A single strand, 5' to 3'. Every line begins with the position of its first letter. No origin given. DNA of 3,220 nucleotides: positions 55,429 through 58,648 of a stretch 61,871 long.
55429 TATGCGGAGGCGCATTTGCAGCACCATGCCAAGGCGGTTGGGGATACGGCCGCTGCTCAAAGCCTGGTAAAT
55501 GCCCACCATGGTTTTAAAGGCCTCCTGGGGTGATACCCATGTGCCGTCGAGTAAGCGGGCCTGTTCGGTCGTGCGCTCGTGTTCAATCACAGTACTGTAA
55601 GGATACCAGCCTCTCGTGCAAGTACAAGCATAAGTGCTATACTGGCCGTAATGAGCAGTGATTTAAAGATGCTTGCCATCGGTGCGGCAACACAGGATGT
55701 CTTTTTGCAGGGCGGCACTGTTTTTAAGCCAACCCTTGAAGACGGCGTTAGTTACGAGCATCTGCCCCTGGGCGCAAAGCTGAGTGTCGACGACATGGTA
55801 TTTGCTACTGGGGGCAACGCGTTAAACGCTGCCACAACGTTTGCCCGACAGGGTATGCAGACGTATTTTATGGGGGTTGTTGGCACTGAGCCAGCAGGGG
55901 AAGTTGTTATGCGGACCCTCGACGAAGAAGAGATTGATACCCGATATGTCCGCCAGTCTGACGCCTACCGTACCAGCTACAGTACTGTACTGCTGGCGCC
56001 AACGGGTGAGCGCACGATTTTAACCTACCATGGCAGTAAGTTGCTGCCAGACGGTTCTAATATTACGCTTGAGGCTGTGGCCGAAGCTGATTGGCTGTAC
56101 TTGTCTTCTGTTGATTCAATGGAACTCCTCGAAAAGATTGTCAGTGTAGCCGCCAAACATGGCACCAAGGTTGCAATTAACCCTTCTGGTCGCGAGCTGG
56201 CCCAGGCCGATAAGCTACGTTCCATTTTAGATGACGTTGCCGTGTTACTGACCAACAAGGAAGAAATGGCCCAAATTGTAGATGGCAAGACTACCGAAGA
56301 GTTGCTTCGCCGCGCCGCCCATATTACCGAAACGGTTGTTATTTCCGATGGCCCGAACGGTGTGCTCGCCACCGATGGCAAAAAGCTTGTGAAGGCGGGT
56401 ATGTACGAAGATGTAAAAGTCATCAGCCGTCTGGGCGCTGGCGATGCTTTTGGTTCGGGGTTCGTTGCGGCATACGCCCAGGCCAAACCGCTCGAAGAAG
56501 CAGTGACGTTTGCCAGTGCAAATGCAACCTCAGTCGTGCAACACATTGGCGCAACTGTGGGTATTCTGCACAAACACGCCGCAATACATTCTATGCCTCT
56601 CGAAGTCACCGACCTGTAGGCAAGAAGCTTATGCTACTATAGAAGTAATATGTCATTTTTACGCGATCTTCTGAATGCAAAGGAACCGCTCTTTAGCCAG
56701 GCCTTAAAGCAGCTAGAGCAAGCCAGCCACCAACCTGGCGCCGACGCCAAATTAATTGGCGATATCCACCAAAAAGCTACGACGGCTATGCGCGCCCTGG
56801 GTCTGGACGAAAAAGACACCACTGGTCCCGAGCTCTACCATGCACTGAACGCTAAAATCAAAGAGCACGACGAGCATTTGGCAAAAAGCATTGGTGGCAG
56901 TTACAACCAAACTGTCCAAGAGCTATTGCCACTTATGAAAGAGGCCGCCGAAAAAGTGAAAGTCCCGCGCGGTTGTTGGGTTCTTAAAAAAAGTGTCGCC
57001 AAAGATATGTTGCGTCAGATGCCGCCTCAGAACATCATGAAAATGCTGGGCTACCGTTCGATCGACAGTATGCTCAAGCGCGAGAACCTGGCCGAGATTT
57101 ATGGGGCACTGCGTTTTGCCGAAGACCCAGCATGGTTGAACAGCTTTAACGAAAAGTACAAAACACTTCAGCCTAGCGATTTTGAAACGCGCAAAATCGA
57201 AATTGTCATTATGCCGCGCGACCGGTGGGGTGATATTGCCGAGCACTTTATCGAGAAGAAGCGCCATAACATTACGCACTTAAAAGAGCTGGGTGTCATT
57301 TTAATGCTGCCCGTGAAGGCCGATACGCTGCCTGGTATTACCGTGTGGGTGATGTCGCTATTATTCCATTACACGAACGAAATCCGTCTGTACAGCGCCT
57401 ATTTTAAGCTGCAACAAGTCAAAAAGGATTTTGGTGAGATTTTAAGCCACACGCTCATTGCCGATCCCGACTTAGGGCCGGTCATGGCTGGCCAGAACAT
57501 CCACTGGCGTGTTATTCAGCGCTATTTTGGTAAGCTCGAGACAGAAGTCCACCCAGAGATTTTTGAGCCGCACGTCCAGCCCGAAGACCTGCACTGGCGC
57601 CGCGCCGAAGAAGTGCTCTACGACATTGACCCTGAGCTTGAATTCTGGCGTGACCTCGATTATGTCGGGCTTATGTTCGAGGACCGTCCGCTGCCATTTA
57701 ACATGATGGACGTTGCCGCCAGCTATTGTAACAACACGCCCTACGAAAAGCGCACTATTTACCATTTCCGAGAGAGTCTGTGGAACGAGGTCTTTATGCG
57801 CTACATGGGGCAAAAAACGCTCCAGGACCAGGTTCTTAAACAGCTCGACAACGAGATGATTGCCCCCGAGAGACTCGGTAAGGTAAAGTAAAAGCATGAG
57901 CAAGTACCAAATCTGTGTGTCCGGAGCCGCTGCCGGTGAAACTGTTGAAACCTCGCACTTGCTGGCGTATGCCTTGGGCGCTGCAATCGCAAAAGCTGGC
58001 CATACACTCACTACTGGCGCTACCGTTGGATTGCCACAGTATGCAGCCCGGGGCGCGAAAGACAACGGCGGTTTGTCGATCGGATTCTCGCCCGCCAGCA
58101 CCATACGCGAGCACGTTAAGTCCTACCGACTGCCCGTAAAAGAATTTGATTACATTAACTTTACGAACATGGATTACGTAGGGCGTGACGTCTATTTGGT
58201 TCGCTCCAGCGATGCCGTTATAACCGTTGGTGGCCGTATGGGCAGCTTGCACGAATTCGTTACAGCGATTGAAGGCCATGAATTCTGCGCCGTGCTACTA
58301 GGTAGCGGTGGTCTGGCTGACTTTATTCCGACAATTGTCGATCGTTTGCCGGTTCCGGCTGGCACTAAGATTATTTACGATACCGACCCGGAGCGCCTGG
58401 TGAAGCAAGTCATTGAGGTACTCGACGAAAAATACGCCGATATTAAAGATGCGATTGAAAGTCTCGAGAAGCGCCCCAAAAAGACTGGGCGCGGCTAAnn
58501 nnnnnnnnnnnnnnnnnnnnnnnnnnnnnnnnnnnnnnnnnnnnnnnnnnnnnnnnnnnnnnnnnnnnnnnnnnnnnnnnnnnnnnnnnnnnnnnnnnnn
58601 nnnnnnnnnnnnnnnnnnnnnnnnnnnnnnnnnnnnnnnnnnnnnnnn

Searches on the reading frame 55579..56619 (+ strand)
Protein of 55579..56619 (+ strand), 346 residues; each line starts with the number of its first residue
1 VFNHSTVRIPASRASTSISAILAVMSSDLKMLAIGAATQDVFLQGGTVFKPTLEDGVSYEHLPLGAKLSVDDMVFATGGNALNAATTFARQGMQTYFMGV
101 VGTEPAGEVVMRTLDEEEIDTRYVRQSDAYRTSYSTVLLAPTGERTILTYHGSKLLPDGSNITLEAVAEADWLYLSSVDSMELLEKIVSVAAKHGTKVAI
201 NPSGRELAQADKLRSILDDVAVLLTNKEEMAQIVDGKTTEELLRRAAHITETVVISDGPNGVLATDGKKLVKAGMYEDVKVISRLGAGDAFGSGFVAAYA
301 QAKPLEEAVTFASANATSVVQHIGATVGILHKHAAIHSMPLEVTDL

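Call 11: search_protein_families(library=ncbifam, proteins=[window:55579-56619:+], max_evalue=0.01)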
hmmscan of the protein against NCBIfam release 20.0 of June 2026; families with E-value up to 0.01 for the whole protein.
window:55579-56619:+ (346 aa): 23 families
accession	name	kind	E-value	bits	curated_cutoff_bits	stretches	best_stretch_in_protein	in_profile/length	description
TIGR02152.1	D_ribokin_bact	equivalog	6.2e-32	111.1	299.65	1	66-332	23-293/298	ribokinase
TIGR04382.1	myo_inos_iolC_N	equivalog_domain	8.2e-29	100.8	300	1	76-326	32-296/309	5-dehydro-2-deoxygluconokinase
NF053626.1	RibKinHalex1628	equivalog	3.1e-27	95.8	330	1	70-325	30-278/293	ATP-dependent ribose-1-phosphate kinase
TIGR03168.1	1-PFK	subfamily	8.4e-25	87.3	216.4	1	53-335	10-297/305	hexose kinase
TIGR03828.1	pfkB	equivalog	1.7e-23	83.1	292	1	53-336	10-298/305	1-phosphofructokinase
NF008353.0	PRK11142.1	equivalog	5.8e-23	81.9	341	1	67-333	28-297/307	ribokinase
NF006957.1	PRK09434.1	equivalog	5.4e-21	75.4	450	1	76-313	25-274/302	fructokinase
NF041134.1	R1P_kin_Thcocales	equivalog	2.1e-20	73.3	500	1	67-330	26-273/291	ADP-dependent ribose-1-phosphate kinase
NF007321.0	PRK09813.1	equivalog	2.4e-17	63.3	247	1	77-325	23-260/261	fructoselysine 6-kinase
NF041332.1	KDG_KDGal_kin_Halo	equivalog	2.4e-16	60.1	440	1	70-317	25-289/320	bifunctional 2-dehydro-3-deoxygluconokinase/2-dehydro-3-deoxygalactonokinase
NF052444.1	DhDoxglucKinKdgK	equivalog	1.5e-14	54.1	400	1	74-327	21-297/303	2-dehydro-3-deoxygluconokinase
NF041320.1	pfkB_Halo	equivalog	6.3e-14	52.1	400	1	70-332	29-289/302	1-phosphofructokinase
TIGR02198.1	rfaE_dom_I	equivalog_domain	9.9e-14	51.2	345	1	76-327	46-304/315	D-glycero-beta-D-manno-heptose-7-phosphate kinase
NF040938.1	KDG_KDGal_kin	equivalog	1.4e-13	50.6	400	1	79-324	31-288/305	bifunctional 2-dehydro-3-deoxygluconokinase/2-dehydro-3-deoxygalactonokinase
NF047869.1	myo_kin_aldol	exception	7.8e-13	47.6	600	2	211-323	197-315/586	bifunctional 5-dehydro-2-deoxygluconokinase/5-dehydro-2-deoxyphosphogluconate aldolase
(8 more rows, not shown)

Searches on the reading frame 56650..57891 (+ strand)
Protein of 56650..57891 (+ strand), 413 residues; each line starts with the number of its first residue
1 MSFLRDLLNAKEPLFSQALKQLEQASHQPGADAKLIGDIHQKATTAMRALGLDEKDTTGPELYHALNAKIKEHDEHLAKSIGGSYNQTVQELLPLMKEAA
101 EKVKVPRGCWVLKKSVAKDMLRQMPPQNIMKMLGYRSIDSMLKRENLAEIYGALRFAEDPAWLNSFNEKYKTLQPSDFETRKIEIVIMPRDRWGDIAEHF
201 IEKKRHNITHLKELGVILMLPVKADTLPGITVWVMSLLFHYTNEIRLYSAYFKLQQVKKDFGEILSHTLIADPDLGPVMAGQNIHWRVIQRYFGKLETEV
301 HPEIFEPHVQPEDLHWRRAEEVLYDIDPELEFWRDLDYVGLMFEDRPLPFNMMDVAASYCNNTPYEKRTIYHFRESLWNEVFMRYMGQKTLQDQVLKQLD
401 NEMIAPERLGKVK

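Call 11: search_protein_families(library=ncbifam, proteins=[window:56650-57891:+], max_evalue=0.01)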
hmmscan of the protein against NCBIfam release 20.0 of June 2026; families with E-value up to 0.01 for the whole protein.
window:56650-57891:+ (413 aa): 0 families

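Call 16: search_protein_families(library=pfam, proteins=[window:56650-57891:+], max_evalue=0.00001)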
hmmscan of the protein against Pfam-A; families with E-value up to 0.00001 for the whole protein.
window:56650-57891:+ (413 aa): 0 families

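Call 29: find_related_loci(query=window:56650-57891:+, collection=genome_contigs, flank=10000)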
Query window:56650-57891:+ (413 aa) in genome_contigs; peptide patterns used: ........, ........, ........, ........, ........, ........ (x = any residue, [..] = any of these).
102 stretches matched a pattern; 25 encode a relative of the query (tblastn E <= 1e-3); 25 distinct loci.
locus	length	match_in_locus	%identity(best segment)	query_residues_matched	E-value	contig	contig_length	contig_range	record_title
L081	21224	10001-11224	81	2-409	0e+0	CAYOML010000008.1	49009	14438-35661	MAG TPA_asm: uncultured Candidatus Saccharibacteria bacterium isolate SRP200132_co2_493 genome assembly, contig: NODE_49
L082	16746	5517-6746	80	1-410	0e+0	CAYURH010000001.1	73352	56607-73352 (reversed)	MAG TPA_asm: uncultured Candidatus Saccharibacteria bacterium isolate SRP200132_co2_143 genome assembly, contig: NODE_15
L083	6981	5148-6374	78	1-409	0e+0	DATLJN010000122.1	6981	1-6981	MAG TPA_asm: Magnetospirillaceae bacterium isolate SMAG_U13697 k141_270842, whole genome shotgun sequence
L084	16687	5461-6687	76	3-411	0e+0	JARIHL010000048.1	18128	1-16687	MAG: Candidatus Saccharibacteria bacterium isolate CullarsAll.DT.39 k141_608395, whole genome shotgun sequence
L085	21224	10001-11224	73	2-409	0e+0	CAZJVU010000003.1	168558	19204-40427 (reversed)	MAG TPA_asm: uncultured Candidatus Saccharibacteria bacterium isolate SRP200132_co1_144 genome assembly, contig: NODE_71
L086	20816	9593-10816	73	2-409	0e+0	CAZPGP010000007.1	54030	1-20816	MAG TPA_asm: uncultured Candidatus Saccharibacteria bacterium isolate SRP200132_co1_577 genome assembly, contig: NODE_93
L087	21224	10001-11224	73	2-409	0e+0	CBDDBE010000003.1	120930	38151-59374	MAG TPA_asm: uncultured Candidatus Saccharibacteria bacterium isolate SRP200132_co1_492 genome assembly, contig: NODE_14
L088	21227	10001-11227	70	1-409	0e+0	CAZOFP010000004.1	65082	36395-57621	MAG TPA_asm: uncultured Candidatus Saccharibacteria bacterium isolate SRP128015_co3_419 genome assembly, contig: NODE_22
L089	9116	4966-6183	67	4-409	0e+0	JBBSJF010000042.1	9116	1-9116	MAG: Candidatus Saccharimonadales bacterium isolate LS4_maxbin2.071 LS4_maxbin2.071_K_581487_L_9116_cov_14.5961, whole g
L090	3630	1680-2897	67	4-409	0e+0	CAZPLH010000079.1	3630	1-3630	MAG TPA_asm: uncultured Candidatus Saccharibacteria bacterium isolate SRP296810_co1_266 genome assembly, contig: NODE_38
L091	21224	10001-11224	65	3-411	0e+0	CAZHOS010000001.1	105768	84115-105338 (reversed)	MAG TPA_asm: uncultured Candidatus Saccharibacteria bacterium isolate binchicken_co366_36 genome assembly, contig: NODE_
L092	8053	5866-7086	67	3-409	0e+0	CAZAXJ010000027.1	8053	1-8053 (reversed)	MAG TPA_asm: uncultured Candidatus Saccharibacteria bacterium isolate SRP292972_co3_111 genome assembly, contig: NODE_34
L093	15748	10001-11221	66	3-409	0e+0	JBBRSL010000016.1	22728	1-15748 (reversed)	MAG: Candidatus Saccharimonadales bacterium isolate La2_metabat2.071 La2_metabat2.071_K_1512443L22728_cov_10.0000, whole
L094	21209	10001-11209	69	4-407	0e+0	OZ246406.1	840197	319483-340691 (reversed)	MAG: uncultured Candidatus Saccharibacteria bacterium isolate SRP298887_co1_104 genome assembly, chromosome: 1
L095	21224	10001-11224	63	3-410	2e-180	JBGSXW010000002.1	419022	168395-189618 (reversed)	MAG: Candidatus Saccharimonadales bacterium isolate JTS-RE76 k141_7948183, whole genome shotgun sequence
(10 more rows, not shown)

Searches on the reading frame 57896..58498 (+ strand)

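Call 11: search_protein_families(library=ncbifam, proteins=[window:57896-58498:+], max_evalue=0.01)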
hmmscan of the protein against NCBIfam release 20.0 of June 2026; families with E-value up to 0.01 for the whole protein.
window:57896-58498:+ (200 aa): 3 families
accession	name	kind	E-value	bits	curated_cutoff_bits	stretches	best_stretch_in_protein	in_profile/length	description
TIGR00725.1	TIGR00725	hypoth_equivalog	5e-20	71.5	106.9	1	4-173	2-159/159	TIGR00725 family protein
TIGR00730.1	TIGR00730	subfamily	2.6e-10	40.3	96.35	1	5-124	2-116/178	TIGR00730 family Rossman fold protein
NF058542.1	CtkRMPhLog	equivalog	7e-07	29.4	300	1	4-125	2-117/177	cytokinin riboside 5'-monophosphate phosphoribohydrolase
